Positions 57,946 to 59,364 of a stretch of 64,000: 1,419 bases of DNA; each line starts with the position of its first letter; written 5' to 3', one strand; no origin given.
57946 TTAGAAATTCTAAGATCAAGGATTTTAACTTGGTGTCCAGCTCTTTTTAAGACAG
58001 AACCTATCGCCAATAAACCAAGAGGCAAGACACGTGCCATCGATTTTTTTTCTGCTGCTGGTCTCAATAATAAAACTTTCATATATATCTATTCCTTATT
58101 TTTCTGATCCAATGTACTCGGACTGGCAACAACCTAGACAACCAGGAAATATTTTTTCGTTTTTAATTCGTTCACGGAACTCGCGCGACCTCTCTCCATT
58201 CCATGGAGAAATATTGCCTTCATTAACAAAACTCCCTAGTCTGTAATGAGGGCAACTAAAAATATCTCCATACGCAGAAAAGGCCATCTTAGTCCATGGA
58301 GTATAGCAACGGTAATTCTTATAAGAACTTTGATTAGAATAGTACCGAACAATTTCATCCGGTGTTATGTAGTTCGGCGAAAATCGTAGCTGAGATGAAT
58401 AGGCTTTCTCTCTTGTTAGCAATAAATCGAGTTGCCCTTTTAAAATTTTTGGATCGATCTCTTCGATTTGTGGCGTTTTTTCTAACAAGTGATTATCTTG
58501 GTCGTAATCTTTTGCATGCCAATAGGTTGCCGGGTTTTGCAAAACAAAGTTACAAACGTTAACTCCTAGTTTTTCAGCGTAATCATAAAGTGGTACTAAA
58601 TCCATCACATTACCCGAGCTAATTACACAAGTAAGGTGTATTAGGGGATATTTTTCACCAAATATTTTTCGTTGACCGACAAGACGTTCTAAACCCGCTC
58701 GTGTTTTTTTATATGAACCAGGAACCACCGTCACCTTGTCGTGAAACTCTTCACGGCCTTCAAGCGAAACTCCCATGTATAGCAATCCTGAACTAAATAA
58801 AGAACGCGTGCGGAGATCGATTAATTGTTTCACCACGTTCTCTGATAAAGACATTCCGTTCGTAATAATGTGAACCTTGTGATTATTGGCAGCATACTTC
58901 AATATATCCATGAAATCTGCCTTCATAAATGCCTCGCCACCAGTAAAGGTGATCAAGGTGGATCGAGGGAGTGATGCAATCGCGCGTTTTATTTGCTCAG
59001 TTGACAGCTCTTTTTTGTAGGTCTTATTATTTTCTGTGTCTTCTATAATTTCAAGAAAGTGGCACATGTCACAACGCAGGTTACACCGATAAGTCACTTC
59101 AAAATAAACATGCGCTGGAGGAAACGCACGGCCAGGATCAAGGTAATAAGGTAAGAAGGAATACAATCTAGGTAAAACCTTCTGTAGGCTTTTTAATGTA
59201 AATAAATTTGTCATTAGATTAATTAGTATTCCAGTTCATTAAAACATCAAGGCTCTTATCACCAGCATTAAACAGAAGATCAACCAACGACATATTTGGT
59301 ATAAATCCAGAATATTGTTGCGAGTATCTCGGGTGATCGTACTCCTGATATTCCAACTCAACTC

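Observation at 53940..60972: Deoxysugar cluster dominated by three radical SAM enzymes and lacking classical tailoring genes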

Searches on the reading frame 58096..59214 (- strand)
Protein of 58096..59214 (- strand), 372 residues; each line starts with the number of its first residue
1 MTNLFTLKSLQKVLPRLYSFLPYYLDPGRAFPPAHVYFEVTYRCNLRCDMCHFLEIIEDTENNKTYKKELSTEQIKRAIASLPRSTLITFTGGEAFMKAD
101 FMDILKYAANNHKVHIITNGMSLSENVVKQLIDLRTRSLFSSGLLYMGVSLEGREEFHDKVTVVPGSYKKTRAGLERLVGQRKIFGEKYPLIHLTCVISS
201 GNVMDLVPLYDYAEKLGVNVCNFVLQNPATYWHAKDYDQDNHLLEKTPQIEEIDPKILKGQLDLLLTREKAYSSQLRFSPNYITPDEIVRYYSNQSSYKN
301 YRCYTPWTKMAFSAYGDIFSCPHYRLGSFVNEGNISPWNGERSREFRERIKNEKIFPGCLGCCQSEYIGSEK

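Call 3: search_protein_families(library=pfam, proteins=[window:58096-59214:-], max_evalue=0.01)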
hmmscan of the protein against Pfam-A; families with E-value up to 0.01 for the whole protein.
window:58096-59214:- (372 aa): 3 families
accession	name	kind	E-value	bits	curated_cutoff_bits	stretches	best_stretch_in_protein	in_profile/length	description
PF04055.27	Radical_SAM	-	2e-16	61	29.5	1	39-178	2-136/166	Radical SAM superfamily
PF13186.11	SPASM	-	2e-05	25.2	21.5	1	303-362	1-66/67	Iron-sulfur cluster-binding domain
PF13353.11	Fer4_12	-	0.00011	22.9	22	1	43-126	14-97/137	4Fe-4S single cluster domain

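Call 4: search_protein_families(library=ncbifam, proteins=[window:58096-59214:-], max_evalue=0.01)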
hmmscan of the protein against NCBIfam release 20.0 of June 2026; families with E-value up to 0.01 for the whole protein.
window:58096-59214:- (372 aa): 68 families (the best 25 are shown)
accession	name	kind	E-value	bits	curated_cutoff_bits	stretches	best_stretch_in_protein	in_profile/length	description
TIGR04317.1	W_rSAM_matur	equivalog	3.2e-21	75.8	380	1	35-365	5-316/349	tungsten cofactor oxidoreductase radical SAM maturase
TIGR04054.1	rSAM_NirJ1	equivalog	3.9e-18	65.2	650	1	36-183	38-174/387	putative heme d1 biosynthesis radical SAM protein NirJ1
TIGR04546.1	rSAM_ahbC_deAc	equivalog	1.6e-17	63.4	650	1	36-218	41-205/390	12,18-didecarboxysiroheme deacetylase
TIGR03961.1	rSAM_PTO1314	hypoth_equivalog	1.9e-16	60.3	306.05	1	40-224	29-189/332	PTO1314 family radical SAM protein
TIGR04053.2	TIGR04053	equivalog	1.7e-15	57.1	395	1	33-220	7-180/366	TIGR04053 family radical SAM/SPASM domain-containing protein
TIGR03977.1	rSAM_pair_HxsC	equivalog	5e-15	55.2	267.9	1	37-215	28-192/292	His-Xaa-Ser system radical SAM maturase HxsC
TIGR04545.1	rSAM_ahbD_hemeb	equivalog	1.1e-14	54.7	500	1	37-228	3-177/339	heme b synthase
NF033640.1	N_Twi_rSAM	subfamily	1.6e-14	53.8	170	2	37-217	114-299/398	twitch domain-containing radical SAM protein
TIGR04051.1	rSAM_NirJ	equivalog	2.2e-14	53.2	515.45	1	36-178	4-135/354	heme d1 biosynthesis radical SAM protein NirJ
TIGR04133.1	rSAM_w_lipo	hypoth_equivalog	7.2e-14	51.5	425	1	34-219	24-195/350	TIGR04133 family radical SAM/SPASM protein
TIGR03962.1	mycofact_rSAM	equivalog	5.4e-13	48.8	265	1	34-219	12-179/339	mycofactocin radical SAM maturase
TIGR03913.1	rad_SAM_trio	equivalog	1e-12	47.2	591.75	1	30-177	15-150/477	GDL motif peptide-associated radical SAM/SPASM maturase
TIGR03470.1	HpnH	equivalog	1.5e-12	47.2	225.05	1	33-243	27-213/318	adenosyl-hopene transferase HpnH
NF038332.1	rSAM_rare_HxsC4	exception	1.8e-12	47.1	500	1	39-223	19-191/335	radical SAM protein HxsC4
TIGR04347.1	pseudo_SAM_Halo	equivalog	2.5e-12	46.8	525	1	36-219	40-205/390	TIGR04347 family pseudo-SAM/SPASM protein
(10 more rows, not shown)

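Call 22: search_solved_structures(query=window:58096-59214:-, max_evalue=0.01)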
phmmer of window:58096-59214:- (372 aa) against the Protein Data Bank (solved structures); distinct sequences matched with E-value up to 0.01: 7.
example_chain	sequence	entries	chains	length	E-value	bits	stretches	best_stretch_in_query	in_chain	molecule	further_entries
7tol_A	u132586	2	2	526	1.4e-05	27.7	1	37-137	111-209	glycerol dibiphytanyl glycerol tetraether - macrocyclic archaeol synthase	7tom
6efn_A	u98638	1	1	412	5e-05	25.8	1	31-178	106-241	Sporulation killing factor maturation protein SkfB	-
7vob_C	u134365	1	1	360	0.00012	24.5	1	34-175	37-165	Cytosylglucuronate decarboxylase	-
7voc_C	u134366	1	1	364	0.00013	24.5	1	34-175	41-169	Cytosylglucuronate decarboxylase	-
1tv7_A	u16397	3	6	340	0.0017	20.8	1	36-152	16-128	Molybdenum cofactor biosynthesis protein A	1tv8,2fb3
2fb2_A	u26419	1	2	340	0.0017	20.8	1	36-152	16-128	Molybdenum cofactor biosynthesis protein A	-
8wm2_A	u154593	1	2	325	0.0036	19.7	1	36-127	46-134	Fe-S radical SAM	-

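Call 71: search_protein_representatives(protein=window:58096-59214:-)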
Query: 372 residues. Proteins with E-value up to 0.001 (for the whole library): 12571; up to 1e-10: 1859; up to 1e-30: 162. The best 150 are listed.
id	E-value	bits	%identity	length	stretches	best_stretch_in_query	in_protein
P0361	3.1e-145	500.4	59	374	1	6-371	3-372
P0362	3.5e-108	378.5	62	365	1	6-262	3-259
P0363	7.5e-102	357.7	65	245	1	147-370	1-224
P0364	2.9e-96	339.3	42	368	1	9-369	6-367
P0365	7.5e-89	314.9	43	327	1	50-368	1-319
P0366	6.6e-85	301.9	38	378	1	4-372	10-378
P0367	1.6e-83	297.3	40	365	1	13-368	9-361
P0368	6.4e-79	282.2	38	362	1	12-367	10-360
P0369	6.8e-78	278.8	38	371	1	10-371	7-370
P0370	6.0e-77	275.7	40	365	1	16-371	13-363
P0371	2.6e-74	267.0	39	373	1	10-367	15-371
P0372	1.0e-73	265.1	35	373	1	14-369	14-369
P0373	2.1e-73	264.0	36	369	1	12-367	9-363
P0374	2.6e-73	263.8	35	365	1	11-369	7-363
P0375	2.9e-72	260.3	36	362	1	10-366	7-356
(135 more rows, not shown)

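Call 72: list_cluster_members(proteins=[P0364, P0366, P0367, P0368, P0369, P0370, P0371, P0372, P0373, P0374])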
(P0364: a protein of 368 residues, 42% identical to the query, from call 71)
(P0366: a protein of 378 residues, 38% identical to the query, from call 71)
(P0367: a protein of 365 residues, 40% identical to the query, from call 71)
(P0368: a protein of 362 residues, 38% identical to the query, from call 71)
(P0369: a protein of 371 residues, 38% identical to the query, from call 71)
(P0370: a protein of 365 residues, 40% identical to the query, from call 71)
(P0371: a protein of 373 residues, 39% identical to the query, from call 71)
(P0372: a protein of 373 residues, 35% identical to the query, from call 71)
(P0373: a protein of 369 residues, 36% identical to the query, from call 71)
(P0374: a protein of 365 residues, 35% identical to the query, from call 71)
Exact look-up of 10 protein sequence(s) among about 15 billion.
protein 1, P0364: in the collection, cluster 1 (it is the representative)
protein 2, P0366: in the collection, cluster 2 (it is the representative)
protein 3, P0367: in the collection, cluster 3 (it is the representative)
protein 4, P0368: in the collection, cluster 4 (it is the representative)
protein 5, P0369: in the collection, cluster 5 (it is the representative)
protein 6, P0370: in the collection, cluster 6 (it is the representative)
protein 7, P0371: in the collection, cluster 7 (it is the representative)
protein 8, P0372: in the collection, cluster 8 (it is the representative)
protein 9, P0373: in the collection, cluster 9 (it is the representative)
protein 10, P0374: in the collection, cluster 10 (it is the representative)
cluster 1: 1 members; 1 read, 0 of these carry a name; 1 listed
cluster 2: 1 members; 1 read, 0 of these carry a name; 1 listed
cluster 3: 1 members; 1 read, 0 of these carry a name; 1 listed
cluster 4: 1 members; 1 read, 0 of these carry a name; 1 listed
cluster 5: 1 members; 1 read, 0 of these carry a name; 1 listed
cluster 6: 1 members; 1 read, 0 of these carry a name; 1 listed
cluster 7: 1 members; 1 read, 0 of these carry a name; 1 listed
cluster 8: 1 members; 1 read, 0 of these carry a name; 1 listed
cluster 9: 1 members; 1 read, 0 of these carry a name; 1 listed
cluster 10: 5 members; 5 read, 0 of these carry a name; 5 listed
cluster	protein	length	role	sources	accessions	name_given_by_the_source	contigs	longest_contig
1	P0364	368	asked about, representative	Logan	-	-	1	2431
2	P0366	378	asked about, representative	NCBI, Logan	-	-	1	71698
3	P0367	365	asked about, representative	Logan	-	-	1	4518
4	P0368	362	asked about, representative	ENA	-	-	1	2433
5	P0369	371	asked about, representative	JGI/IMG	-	-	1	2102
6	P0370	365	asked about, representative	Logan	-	-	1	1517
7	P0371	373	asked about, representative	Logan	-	-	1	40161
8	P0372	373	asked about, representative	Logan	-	-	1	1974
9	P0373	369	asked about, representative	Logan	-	-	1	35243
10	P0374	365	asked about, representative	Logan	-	-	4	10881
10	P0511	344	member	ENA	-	-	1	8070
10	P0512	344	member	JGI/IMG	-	-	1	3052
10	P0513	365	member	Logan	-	-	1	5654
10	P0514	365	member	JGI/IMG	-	-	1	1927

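Call 73: find_encoding_contigs(protein=P0366, flank=9000, max_places=1)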
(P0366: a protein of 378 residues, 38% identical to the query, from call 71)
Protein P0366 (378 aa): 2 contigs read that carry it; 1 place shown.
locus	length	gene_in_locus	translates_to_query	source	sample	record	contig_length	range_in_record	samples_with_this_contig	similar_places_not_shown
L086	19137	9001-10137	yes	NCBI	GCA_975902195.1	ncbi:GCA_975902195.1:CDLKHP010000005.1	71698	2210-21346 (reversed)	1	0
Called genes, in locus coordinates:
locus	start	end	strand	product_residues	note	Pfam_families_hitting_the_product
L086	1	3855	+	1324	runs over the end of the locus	PF13620:CarboxypepD_reg, PF13620:CarboxypepD_reg, PF13620:CarboxypepD_reg, PF13715:CarbopepD_reg_2, PF13620:CarboxypepD_reg, PF13620:CarboxypepD_reg, PF13620:CarboxypepD_reg, PF13620:CarboxypepD_reg, +25 more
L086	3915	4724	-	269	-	PF00226:DnaJ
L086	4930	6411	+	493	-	PF00884:Sulfatase, PF01663:Phosphodiest, PF16347:SGSH_C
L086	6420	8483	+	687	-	PF11028:TMEM260_N, PF13231:PMT_2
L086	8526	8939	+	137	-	-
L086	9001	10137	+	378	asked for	PF04055:Radical_SAM, PF13186:SPASM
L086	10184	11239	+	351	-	PF00535:Glycos_transf_2, PF10111:Glyco_tranf_2_2 (weak), PF13641:Glyco_tranf_2_3, PF13632:Glyco_trans_2_3 (weak)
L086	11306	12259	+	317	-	PF00535:Glycos_transf_2, PF10111:Glyco_tranf_2_2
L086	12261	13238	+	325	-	PF00583:Acetyltransf_1 (faint)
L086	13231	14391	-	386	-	PF01041:DegT_DnrJ_EryC1, PF01212:Beta_elim_lyase (weak)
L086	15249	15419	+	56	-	-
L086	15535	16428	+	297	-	PF03851:UvdE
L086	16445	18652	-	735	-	PF01326:PPDK_N, PF00391:PEP-utilizers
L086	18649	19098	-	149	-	PF01243:PNPOx_N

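Call 74: find_encoding_contigs(protein=P0371, flank=9000, max_places=1)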
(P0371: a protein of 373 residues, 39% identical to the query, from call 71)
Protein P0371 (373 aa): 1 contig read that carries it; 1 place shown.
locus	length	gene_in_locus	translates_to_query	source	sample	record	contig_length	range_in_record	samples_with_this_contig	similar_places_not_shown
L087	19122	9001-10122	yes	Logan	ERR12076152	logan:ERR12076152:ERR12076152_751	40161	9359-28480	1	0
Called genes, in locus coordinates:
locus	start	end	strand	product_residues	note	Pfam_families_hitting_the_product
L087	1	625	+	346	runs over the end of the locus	PF00586:AIRS, PF02769:AIRS_C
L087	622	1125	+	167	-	PF09835:DUF2062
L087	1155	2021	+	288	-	PF00535:Glycos_transf_2, PF13641:Glyco_tranf_2_3, PF12804:NTP_transf_3 (weak)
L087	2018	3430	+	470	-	PF02310:B12-binding, PF04055:Radical_SAM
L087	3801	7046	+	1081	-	PF01436:NHL (weak), PF18884:TSP3_bac (faint)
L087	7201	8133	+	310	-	PF00535:Glycos_transf_2, PF10111:Glyco_tranf_2_2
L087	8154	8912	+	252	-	PF13489:Methyltransf_23, PF13847:Methyltransf_31, PF08241:Methyltransf_11, PF08242:Methyltransf_12, PF13649:Methyltransf_25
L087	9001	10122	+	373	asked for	PF04055:Radical_SAM, PF13186:SPASM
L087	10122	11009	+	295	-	PF01073:3Beta_HSD, PF01370:Epimerase, PF04321:RmlD_sub_bind, PF13460:NAD_binding_10, PF16363:GDP_Man_Dehyd, PF02719:Polysacc_synt_2 (weak), PF07993:NAD_binding_4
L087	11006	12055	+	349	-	PF21360:PylC-like_N, PF02655:ATP-grasp_3, PF15632:ATPgrasp_Ter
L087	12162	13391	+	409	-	PF00155:Aminotran_1_2 (weak), PF01041:DegT_DnrJ_EryC1, PF01212:Beta_elim_lyase (weak)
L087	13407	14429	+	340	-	PF01073:3Beta_HSD, PF01370:Epimerase, PF02719:Polysacc_synt_2, PF04321:RmlD_sub_bind, PF13460:NAD_binding_10, PF16363:GDP_Man_Dehyd, PF07993:NAD_binding_4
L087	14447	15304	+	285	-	PF02706:Wzz (faint)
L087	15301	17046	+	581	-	PF00515:TPR_1 (faint), PF07719:TPR_2 (faint), PF13174:TPR_6 (faint), PF13181:TPR_8 (faint), PF13424:TPR_12 (faint), PF13428:TPR_14 (faint), PF13432:TPR_16 (faint)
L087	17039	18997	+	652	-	PF13231:PMT_2, PF16841:CBM60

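Call 86: search_protein_families(library=pfam, proteins=[L086:8526-8939:+], max_evalue=0.001)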
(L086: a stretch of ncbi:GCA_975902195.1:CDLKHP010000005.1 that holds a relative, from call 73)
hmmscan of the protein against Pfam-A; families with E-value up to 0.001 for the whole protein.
L086:8526-8939:+ (137 aa): 0 families
